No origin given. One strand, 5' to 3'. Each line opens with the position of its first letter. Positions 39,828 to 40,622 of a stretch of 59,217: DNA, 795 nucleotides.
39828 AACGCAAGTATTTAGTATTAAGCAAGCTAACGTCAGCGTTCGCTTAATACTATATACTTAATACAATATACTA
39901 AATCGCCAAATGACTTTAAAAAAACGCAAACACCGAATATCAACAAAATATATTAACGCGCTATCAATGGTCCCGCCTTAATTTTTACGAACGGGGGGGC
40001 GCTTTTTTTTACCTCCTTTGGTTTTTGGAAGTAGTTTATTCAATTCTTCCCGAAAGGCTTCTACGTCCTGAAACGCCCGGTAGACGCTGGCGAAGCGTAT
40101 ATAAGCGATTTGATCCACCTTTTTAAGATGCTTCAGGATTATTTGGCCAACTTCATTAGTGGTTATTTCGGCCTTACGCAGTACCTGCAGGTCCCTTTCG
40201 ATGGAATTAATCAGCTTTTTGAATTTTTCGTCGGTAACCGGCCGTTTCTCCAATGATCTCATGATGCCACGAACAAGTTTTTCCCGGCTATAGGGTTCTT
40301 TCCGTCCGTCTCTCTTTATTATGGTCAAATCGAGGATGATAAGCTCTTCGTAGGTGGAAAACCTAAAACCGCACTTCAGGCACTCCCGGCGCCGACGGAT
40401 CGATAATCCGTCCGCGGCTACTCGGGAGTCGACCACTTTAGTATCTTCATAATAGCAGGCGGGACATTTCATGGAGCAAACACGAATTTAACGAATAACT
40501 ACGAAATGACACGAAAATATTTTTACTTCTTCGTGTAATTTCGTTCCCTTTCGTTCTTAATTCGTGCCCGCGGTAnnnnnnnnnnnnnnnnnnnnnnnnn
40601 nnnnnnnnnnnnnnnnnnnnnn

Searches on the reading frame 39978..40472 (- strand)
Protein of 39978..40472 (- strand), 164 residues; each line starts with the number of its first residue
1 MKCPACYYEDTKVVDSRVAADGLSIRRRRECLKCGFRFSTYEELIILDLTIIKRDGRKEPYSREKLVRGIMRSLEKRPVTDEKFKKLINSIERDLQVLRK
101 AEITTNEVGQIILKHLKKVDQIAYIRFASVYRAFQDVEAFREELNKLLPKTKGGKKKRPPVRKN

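Call 9: search_protein_families(library=pfam, proteins=[window:39978-40472:-], max_evalue=0.001)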
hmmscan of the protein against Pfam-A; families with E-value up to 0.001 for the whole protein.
window:39978-40472:- (164 aa): 2 families
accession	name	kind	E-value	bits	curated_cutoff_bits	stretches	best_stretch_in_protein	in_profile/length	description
PF22811.2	Zn_ribbon_NrdR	-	5.8e-21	74.6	27.2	1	1-42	1-42/42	Transcriptional repressor NrdR-like, N-terminal domain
PF03477.21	ATP-cone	-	5.6e-20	72.1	25.8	1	50-136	2-87/88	ATP cone domain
